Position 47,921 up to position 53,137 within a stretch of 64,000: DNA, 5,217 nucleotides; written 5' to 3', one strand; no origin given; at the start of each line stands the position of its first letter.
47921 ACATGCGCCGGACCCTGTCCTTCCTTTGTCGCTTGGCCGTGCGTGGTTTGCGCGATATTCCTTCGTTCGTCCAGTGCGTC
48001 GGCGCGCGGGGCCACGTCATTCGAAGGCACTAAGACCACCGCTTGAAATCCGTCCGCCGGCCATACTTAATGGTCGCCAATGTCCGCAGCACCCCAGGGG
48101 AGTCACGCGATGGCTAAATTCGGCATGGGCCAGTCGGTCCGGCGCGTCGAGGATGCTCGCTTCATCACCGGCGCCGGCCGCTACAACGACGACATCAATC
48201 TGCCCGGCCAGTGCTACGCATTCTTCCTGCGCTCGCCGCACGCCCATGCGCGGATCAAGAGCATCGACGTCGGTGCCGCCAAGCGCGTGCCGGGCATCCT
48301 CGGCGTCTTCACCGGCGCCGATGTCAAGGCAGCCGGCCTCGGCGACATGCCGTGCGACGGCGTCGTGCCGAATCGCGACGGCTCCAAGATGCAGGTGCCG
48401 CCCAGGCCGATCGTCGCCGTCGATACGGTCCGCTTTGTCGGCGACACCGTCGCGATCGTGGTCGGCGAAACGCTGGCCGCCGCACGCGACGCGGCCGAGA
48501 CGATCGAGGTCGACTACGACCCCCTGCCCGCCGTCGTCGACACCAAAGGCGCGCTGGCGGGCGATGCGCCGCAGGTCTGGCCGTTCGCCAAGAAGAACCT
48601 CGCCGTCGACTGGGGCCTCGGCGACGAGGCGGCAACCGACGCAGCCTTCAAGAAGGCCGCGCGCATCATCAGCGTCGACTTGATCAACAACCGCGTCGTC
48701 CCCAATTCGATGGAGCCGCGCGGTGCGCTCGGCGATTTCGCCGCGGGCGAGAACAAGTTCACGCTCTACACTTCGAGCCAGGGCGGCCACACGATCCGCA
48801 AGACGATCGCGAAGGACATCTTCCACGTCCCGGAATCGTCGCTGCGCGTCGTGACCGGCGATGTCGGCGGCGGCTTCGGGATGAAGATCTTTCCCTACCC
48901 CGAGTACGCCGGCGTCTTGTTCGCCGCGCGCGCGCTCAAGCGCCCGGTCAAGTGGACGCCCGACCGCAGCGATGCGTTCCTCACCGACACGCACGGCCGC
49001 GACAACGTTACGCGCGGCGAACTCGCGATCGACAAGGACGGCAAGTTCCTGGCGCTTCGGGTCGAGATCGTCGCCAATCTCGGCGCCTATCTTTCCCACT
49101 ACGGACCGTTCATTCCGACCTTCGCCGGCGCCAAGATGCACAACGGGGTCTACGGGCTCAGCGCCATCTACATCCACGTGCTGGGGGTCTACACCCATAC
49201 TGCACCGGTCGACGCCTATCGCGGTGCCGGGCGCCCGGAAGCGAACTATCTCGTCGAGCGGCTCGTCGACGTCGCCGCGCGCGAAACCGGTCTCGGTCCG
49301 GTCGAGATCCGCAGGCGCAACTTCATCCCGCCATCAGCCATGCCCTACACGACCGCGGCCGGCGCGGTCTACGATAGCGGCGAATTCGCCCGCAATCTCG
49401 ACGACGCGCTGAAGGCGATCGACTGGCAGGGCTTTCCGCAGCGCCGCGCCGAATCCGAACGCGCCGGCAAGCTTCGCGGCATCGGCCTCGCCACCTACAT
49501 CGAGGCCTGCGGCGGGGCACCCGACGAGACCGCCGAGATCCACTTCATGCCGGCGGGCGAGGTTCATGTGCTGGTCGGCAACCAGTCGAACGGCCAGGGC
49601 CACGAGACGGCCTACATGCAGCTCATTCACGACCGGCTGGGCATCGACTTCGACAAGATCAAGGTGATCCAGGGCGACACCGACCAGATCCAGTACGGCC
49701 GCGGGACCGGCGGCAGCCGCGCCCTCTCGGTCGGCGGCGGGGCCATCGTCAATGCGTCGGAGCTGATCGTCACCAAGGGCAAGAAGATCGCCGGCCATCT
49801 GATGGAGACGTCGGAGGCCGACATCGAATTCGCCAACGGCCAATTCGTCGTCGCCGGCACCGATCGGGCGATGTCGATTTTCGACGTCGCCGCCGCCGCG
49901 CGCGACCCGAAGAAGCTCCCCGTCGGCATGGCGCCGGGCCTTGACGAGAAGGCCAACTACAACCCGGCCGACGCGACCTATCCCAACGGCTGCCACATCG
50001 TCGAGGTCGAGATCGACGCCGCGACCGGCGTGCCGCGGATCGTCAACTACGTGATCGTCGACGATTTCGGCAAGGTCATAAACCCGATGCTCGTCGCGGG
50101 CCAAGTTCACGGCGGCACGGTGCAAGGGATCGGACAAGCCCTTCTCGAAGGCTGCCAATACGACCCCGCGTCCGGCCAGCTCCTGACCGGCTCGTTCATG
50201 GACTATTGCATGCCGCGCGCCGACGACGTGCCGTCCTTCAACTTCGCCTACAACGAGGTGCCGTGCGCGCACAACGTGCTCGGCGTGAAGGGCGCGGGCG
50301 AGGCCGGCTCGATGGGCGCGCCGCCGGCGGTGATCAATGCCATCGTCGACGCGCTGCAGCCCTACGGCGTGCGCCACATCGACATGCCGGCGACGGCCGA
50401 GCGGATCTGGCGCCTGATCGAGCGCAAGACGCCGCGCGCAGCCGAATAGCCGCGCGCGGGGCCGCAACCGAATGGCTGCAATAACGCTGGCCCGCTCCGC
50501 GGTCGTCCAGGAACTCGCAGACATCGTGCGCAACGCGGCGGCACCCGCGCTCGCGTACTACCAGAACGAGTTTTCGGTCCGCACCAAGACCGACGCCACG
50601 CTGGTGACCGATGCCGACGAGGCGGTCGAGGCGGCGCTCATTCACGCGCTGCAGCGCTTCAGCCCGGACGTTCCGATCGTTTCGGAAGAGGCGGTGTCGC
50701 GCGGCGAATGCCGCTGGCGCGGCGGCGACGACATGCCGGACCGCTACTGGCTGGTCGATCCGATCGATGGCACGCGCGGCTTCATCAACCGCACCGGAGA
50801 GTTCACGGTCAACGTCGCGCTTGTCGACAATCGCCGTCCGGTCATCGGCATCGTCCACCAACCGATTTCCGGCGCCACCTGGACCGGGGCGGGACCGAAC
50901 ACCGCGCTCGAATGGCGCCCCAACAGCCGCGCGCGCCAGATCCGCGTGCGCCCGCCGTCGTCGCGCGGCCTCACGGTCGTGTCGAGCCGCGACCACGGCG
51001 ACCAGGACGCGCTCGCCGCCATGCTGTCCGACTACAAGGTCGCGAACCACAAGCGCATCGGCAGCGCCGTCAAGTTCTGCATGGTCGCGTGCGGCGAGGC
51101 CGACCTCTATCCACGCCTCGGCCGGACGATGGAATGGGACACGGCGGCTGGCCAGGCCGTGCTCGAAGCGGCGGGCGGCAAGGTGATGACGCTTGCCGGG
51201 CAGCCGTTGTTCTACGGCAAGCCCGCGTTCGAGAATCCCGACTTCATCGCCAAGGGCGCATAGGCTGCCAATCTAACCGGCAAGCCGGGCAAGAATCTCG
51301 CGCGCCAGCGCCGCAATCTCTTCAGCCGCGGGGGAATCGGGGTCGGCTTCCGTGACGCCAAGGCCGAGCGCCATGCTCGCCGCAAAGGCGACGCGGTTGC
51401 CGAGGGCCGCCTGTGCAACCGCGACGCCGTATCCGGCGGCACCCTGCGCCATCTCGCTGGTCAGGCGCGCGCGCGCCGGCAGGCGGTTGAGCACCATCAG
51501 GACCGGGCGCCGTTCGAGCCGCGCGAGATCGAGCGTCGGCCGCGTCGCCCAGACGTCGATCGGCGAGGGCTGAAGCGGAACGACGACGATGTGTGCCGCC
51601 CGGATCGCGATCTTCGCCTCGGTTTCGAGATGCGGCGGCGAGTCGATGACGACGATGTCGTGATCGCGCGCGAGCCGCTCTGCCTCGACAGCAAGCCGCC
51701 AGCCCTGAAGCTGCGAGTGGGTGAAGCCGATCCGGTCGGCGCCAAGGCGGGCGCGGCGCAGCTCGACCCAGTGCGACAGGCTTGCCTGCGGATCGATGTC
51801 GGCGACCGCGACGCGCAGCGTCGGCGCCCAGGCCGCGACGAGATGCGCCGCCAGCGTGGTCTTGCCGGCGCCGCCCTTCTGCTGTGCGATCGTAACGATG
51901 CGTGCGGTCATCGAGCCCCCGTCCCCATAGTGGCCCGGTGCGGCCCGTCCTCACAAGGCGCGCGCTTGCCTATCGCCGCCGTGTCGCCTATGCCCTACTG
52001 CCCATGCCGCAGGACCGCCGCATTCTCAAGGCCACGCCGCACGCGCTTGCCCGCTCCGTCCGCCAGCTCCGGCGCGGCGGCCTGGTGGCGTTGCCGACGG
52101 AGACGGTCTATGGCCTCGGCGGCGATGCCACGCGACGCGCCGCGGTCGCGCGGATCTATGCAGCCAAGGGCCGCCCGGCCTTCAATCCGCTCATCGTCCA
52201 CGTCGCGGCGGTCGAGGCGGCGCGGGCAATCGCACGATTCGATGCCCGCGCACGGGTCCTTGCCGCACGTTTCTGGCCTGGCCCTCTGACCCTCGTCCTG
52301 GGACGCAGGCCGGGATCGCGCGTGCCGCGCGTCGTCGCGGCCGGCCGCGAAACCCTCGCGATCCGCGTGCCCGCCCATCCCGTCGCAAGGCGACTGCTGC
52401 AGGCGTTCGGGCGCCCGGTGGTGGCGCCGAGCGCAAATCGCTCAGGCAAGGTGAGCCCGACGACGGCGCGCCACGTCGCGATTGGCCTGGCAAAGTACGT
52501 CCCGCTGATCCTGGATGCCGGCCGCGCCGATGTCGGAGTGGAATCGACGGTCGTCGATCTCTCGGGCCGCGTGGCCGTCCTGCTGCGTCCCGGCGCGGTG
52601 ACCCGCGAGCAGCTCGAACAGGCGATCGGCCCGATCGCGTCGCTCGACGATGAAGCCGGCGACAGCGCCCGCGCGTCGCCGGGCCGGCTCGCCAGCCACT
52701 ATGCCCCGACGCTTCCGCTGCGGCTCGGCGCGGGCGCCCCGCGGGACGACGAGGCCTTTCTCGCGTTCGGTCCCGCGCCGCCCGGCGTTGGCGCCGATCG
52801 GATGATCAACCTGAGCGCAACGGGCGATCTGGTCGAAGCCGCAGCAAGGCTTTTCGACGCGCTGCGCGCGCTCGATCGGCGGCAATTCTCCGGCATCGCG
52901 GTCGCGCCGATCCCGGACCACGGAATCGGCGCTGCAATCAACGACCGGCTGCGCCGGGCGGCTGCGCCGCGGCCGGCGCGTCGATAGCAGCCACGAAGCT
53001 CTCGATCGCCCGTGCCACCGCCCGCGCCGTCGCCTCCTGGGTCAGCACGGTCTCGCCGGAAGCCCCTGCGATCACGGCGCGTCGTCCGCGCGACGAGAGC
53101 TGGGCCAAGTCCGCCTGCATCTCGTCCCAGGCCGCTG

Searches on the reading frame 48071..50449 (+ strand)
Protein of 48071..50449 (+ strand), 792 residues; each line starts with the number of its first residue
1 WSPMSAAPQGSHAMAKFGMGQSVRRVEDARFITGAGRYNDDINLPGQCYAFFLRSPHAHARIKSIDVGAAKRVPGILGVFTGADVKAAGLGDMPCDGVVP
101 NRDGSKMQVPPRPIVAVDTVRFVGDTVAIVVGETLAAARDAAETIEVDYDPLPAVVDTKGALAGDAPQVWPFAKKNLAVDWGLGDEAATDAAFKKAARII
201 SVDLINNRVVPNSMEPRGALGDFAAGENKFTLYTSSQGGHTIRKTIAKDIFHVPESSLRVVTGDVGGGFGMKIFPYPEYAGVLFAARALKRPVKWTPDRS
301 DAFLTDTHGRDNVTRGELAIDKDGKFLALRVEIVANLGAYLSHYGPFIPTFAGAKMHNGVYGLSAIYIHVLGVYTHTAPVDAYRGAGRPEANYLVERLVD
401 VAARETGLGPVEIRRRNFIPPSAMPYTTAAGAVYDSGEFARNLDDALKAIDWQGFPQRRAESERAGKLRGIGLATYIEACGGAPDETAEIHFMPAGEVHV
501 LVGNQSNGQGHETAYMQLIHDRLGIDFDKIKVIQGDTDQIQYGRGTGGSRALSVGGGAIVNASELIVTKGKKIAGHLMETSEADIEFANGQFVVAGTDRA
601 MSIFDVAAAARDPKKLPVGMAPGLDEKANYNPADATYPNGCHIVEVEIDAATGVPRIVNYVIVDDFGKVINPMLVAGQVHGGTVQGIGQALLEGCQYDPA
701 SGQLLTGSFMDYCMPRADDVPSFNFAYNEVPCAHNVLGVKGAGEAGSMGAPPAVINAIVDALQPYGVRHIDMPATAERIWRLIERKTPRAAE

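Call 61: search_protein_families(library=pfam, proteins=[window:48071-50449:+], max_evalue=0.00001)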
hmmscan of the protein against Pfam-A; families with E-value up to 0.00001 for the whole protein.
window:48071-50449:+ (792 aa): 3 families
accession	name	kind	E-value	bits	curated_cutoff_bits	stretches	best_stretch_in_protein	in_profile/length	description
PF20256.3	MoCoBD_2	-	1.4e-84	284.4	27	1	446-721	2-283/283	Molybdopterin cofactor-binding domain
PF02738.23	MoCoBD_1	-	3.6e-69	233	27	1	174-418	6-244/244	Molybdopterin cofactor-binding domain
PF01315.27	Ald_Xan_dh_C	-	1.7e-27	96.3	31.3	1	33-153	1-110/110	Aldehyde oxidase and xanthine dehydrogenase, a/b hammerhead domain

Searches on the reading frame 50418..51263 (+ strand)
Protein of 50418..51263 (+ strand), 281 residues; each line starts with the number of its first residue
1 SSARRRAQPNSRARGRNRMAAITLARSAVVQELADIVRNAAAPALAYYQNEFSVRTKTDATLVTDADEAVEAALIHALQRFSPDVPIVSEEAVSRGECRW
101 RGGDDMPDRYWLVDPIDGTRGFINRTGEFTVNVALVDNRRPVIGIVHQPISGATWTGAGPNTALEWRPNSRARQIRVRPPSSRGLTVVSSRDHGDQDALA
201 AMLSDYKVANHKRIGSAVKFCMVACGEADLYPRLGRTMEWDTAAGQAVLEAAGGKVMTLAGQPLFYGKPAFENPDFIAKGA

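Call 61: search_protein_families(library=pfam, proteins=[window:50418-51263:+], max_evalue=0.00001)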
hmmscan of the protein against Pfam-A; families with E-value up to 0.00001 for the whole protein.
window:50418-51263:+ (281 aa): 1 family
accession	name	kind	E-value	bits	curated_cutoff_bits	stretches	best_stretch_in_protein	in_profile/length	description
PF00459.30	Inositol_P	-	1.2e-52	179.5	27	1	35-269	11-248/271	Inositol monophosphatase family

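Call 62: search_protein_families(library=ncbifam, proteins=[window:50418-51263:+], max_evalue=1e-10)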
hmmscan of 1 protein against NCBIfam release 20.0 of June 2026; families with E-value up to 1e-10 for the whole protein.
window:50418-51263:+ (281 aa): 6 families
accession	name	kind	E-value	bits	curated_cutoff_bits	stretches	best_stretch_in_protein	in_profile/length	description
TIGR01331.1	bisphos_cysQ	equivalog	7.5e-74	248.5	228.8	1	31-279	3-249/250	3'(2'),5'-bisphosphate nucleotidase CysQ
NF008182.0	PRK10931.1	equivalog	6.1e-53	179.4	379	1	30-276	2-241/246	3'(2'),5'-bisphosphate nucleotidase CysQ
TIGR02067.1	his_9_HisN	equivalog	5.3e-33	114.5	275.15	1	28-265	3-230/252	histidinol-phosphatase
TIGR01330.1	bisphos_HAL2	equivalog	3.7e-20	72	267.05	0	98-149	126-174/359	3'(2'),5'-bisphosphate nucleotidase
NF009321.0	PRK12676.1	equivalog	2.6e-16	59.5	264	1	28-278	9-248/264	bifunctional fructose-bisphosphatase/inositol-phosphate phosphatase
NF008027.1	PRK10757.1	equivalog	9.3e-14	51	332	1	56-262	33-233/267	inositol-1-monophosphatase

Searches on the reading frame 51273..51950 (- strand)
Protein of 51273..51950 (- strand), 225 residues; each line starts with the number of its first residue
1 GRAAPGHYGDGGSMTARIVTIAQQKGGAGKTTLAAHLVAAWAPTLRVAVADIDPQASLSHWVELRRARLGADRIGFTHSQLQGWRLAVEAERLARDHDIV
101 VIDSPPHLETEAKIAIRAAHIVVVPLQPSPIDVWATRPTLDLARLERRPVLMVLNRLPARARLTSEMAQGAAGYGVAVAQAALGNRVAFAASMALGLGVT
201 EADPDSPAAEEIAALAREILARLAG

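Call 61: search_protein_families(library=pfam, proteins=[window:51273-51950:-], max_evalue=0.00001)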
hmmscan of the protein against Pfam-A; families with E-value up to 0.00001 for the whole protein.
window:51273-51950:- (225 aa): 3 families
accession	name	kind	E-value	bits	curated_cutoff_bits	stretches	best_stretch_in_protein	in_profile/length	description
PF13614.12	AAA_31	-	9.3e-16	58.7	27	1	17-66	2-52/177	AAA domain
PF01656.29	CbiA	-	2.1e-13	50.8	25.4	1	19-83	1-67/125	CobQ/CobB/MinD/ParA nucleotide binding domain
PF09140.17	MipZ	-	4e-12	46.4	20.7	1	18-133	2-136/262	ATPase MipZ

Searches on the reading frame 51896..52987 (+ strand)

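Call 61: search_protein_families(library=pfam, proteins=[window:51896-52987:+], max_evalue=0.00001)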
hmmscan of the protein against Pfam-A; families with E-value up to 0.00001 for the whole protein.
window:51896-52987:+ (363 aa): 2 families
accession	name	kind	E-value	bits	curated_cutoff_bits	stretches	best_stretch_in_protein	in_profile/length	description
PF01300.24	Sua5_yciO_yrdC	-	1.3e-56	191.3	25.1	1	57-233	2-178/178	Telomere recombination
PF03481.19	Sua5_C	-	9.4e-23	81.7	22.9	1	235-357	1-136/136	Threonylcarbamoyl-AMP synthase, C-terminal domain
